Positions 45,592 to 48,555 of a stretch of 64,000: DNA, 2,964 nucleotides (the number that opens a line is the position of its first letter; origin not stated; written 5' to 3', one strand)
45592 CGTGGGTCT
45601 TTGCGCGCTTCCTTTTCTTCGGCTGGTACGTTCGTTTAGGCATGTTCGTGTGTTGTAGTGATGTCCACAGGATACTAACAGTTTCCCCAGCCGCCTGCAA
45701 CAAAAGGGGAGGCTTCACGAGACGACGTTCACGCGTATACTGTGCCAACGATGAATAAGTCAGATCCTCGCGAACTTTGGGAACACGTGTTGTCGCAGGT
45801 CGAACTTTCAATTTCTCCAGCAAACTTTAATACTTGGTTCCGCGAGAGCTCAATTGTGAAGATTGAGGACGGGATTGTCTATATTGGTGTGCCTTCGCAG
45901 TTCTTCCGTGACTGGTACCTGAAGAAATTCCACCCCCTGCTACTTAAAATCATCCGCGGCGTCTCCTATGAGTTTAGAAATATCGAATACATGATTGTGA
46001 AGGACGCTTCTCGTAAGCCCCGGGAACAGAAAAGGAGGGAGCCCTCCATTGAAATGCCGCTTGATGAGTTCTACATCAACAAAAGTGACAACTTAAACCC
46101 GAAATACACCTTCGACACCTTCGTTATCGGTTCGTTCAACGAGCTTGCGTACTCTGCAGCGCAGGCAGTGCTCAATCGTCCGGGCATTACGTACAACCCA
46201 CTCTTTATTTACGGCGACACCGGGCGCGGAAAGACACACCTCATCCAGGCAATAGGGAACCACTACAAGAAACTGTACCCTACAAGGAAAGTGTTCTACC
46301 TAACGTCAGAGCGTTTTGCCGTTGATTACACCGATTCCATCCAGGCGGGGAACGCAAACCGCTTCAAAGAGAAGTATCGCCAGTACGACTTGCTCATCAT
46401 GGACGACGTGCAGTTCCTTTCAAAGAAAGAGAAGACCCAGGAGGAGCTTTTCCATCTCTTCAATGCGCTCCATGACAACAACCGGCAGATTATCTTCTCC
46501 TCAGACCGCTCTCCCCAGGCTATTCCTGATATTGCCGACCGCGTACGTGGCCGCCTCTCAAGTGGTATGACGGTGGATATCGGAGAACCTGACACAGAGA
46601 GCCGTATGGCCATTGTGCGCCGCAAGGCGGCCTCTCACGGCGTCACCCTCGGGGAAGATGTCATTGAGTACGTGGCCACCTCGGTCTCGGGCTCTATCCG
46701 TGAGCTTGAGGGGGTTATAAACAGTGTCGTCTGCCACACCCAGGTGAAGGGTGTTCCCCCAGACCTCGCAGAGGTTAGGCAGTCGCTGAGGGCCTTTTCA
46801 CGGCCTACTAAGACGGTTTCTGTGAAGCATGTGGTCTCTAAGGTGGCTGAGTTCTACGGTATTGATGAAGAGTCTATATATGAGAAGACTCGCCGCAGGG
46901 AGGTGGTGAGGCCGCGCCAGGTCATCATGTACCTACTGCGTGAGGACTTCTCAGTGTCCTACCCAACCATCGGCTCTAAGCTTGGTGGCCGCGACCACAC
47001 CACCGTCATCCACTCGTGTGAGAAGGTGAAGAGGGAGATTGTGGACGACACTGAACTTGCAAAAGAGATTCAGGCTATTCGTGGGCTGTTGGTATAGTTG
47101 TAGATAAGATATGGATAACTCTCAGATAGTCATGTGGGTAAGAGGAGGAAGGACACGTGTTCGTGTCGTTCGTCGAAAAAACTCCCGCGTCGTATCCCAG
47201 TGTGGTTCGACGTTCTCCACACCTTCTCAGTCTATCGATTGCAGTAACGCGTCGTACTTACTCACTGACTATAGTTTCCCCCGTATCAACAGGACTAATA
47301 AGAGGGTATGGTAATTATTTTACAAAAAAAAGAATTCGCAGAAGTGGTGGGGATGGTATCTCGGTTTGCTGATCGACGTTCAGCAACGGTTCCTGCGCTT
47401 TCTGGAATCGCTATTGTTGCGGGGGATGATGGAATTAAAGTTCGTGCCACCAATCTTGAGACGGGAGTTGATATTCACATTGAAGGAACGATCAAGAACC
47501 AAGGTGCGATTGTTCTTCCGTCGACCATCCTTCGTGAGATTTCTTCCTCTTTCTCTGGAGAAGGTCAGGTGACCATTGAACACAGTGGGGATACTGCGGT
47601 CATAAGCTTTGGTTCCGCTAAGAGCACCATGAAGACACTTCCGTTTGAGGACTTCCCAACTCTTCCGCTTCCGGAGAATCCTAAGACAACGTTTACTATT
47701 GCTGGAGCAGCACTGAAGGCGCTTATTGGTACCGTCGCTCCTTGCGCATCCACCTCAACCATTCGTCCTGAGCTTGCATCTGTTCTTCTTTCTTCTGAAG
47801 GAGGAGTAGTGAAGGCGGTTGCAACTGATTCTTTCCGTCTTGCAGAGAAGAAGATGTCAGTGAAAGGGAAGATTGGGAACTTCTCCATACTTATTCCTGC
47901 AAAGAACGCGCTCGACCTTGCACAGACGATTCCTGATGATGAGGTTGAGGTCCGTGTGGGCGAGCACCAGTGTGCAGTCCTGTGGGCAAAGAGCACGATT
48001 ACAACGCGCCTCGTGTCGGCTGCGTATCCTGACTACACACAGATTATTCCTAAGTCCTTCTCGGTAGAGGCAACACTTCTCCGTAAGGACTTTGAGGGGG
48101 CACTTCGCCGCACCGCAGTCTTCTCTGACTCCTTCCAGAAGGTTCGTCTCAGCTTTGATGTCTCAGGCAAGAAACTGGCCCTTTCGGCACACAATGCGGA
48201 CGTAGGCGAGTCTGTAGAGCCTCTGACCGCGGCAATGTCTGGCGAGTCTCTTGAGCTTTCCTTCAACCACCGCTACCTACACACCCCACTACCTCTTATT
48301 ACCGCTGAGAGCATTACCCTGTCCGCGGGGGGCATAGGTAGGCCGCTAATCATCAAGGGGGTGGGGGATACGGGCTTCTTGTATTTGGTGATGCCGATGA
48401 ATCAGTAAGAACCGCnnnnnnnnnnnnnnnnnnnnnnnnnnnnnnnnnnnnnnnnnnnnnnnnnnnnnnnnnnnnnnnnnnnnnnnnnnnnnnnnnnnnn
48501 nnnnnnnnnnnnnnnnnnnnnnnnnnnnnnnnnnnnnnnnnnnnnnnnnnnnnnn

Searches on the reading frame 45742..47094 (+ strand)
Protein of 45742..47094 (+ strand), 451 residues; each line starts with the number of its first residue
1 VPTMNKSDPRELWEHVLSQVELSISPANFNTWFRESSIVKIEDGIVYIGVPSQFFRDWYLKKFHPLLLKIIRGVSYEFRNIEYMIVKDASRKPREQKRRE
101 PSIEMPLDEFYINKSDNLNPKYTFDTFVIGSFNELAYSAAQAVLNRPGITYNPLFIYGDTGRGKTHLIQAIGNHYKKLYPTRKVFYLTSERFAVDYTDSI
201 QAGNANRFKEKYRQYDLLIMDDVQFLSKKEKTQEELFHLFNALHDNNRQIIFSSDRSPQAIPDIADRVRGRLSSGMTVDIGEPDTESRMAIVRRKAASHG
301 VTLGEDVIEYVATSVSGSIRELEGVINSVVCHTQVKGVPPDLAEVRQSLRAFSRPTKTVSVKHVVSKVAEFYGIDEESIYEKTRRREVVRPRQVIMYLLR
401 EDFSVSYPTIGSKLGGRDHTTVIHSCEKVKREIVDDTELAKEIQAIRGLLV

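Call 3: search_protein_families(library=pfam, proteins=[window:45742-47094:+], max_evalue=0.1)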
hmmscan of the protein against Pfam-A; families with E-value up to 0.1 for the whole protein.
window:45742-47094:+ (451 aa): 15 families
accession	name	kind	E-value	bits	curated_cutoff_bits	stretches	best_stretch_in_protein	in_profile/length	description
PF00308.24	Bac_DnaA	-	1.1e-64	218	23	1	118-279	1-162/162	Bacterial DnaA ATPAse domain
PF08299.17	Bac_DnaA_C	-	1.2e-25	89.8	31.5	1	362-429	2-69/69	Bacterial dnaA protein helix-turn-helix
PF11638.13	DnaA_N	-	2.2e-12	47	24.6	1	11-71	2-63/65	DnaA N-terminal domain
PF01695.23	IstB_IS21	-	8.4e-08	32.4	24.1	1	155-255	96-193/238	IstB-like ATP binding protein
PF01637.24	ATPase_2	-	1.9e-05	25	33.2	1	150-261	19-123/225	ATPase domain predominantly from Archaea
PF13401.12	AAA_22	-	2.9e-05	24.8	27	0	153-180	7-33/130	AAA domain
PF13173.12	AAA_14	-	3.6e-05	24.2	27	1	152-273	3-116/129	AAA domain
PF00004.35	AAA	-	0.00046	21.1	21.2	1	155-265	2-119/131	ATPase family associated with various cellular activities (AAA)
PF00910.28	RNA_helicase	-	0.00086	20.2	21.5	1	155-241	2-72/105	RNA helicase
PF13245.12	AAA_19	-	0.0019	18.8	25.1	1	150-193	10-53/134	AAA domain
PF25201.1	nSTAND6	-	0.029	14.8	27.7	0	152-175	19-42/148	Novel STAND NTPase 6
PF00270.35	DEAD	-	0.039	14.1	26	0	183-254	96-157/167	DEAD/DEAH box helicase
PF13191.12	AAA_16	-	0.042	14.8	32.6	0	152-177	25-50/167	AAA ATPase domain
PF22688.2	Hda_lid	-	0.042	14.3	27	0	286-325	2-41/65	Hda, lid domain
PF05729.18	NACHT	-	0.045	14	26.7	0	154-192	3-45/167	NACHT domain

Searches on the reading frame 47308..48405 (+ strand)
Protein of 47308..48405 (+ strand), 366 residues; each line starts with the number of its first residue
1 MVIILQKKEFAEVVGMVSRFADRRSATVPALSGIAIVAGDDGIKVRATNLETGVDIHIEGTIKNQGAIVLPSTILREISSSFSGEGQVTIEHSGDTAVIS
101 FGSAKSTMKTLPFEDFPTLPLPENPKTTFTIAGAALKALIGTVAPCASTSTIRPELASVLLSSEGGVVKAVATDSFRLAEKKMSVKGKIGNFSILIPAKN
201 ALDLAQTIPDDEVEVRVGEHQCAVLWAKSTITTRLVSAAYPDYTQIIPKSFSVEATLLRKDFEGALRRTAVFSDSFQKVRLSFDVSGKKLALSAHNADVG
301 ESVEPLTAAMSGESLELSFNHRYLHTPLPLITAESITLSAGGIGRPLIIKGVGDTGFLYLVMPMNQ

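Call 3: search_protein_families(library=pfam, proteins=[window:47308-48405:+], max_evalue=0.1)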
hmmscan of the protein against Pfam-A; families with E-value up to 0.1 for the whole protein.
window:47308-48405:+ (366 aa): 3 families
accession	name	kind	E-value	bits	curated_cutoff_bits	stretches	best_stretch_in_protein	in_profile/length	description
PF00712.24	DNA_pol3_beta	-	4.1e-24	85.5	24.4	2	1-120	1-120/120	DNA polymerase III beta subunit, N-terminal domain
PF02767.21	DNA_pol3_beta_2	-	2.5e-21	76.6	27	1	131-242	2-116/116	DNA polymerase III beta subunit, central domain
PF02768.20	DNA_pol3_beta_3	-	1.5e-19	70.4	27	1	245-364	2-120/121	DNA polymerase III beta subunit, C-terminal domain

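Call 26: find_related_loci(query=window:47308-48405:+, collection=genome_contigs, flank=6000)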
Query window:47308-48405:+ (366 aa) in genome_contigs; peptide patterns used: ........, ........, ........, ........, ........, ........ (x = any residue, [..] = any of these).
202 stretches matched a pattern; 137 encode a relative of the query (tblastn E <= 1e-3); the best 80 are kept; 80 distinct loci.
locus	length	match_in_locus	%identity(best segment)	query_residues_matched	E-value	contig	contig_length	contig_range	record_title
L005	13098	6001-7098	96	1-366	0e+0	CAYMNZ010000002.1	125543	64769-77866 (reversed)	MAG TPA_asm: uncultured Candidatus Saccharibacteria bacterium isolate SRP128246_co1_424 genome assembly, contig: NODE_63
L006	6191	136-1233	95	1-366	0e+0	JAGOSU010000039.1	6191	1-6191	MAG: Candidatus Paceibacterota bacterium isolate Gw_Eff_bin_347 Gw_Eff_40276_length_6191_cov_7.699703, whole genome shot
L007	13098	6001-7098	80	1-366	0e+0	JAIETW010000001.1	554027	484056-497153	MAG: Patescibacteria group bacterium isolate time.spades.CONCOCT.2.5kb_081 c_000000000001, whole genome shotgun sequence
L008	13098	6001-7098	70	1-366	2e-175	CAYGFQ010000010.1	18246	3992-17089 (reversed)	MAG TPA_asm: uncultured Candidatus Saccharibacteria bacterium isolate ERP113451_co1_89 genome assembly, contig: NODE_354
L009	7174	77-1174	67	1-366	8e-172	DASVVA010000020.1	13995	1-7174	MAG TPA_asm: Candidatus Paceibacterota bacterium isolate SMAG_U3331 k141_83321, whole genome shotgun sequence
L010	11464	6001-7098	68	1-366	3e-171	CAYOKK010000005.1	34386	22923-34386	MAG TPA_asm: uncultured Candidatus Saccharibacteria bacterium isolate SRP263527_co1_208 genome assembly, contig: NODE_96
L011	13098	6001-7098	68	1-366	3e-171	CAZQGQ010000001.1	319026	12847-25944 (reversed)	MAG TPA_asm: uncultured Candidatus Saccharibacteria bacterium isolate SRP128246_co1_221 genome assembly, contig: NODE_9_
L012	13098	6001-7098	67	1-366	7e-169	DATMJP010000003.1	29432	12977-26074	MAG TPA_asm: Candidatus Paceibacterota bacterium isolate SMAG_U13573 k141_336675, whole genome shotgun sequence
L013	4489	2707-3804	66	1-366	1e-172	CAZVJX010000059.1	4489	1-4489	MAG TPA_asm: uncultured Candidatus Saccharibacteria bacterium isolate SRP193066_co1_81 genome assembly, contig: NODE_179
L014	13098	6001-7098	66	1-366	5e-167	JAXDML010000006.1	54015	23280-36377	MAG: Candidatus Parcubacteria bacterium isolate BP_640 scaffold_4113006, whole genome shotgun sequence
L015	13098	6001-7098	67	1-366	1e-166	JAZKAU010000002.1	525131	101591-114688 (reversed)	MAG: Patescibacteria group bacterium isolate ADI_H3L2_1_122_18_3-bin046 ADIH3L21_B046_0_000000000002, whole genome shotg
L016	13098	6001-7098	65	1-366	1e-166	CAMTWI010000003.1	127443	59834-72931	MAG: uncultured bacterium isolate G04_MAG_00048 genome assembly, contig: G04_MAG_00048_000000000001, whole genome shotgu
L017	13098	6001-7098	65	1-366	2e-166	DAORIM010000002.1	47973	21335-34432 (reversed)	MAG TPA_asm: Candidatus Paceibacterota bacterium isolate AMR_MDS_5577 NODE_97_length_47973_cov_7.123837, whole genome sh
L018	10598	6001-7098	65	1-366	4e-166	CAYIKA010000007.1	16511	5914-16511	MAG TPA_asm: uncultured Candidatus Saccharibacteria bacterium isolate ERP119705_co21_69 genome assembly, contig: NODE_42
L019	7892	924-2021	65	1-366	2e-166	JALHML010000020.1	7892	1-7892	MAG: Candidatus Paceibacterota bacterium isolate Bin_32_2_1 c_000000031685, whole genome shotgun sequence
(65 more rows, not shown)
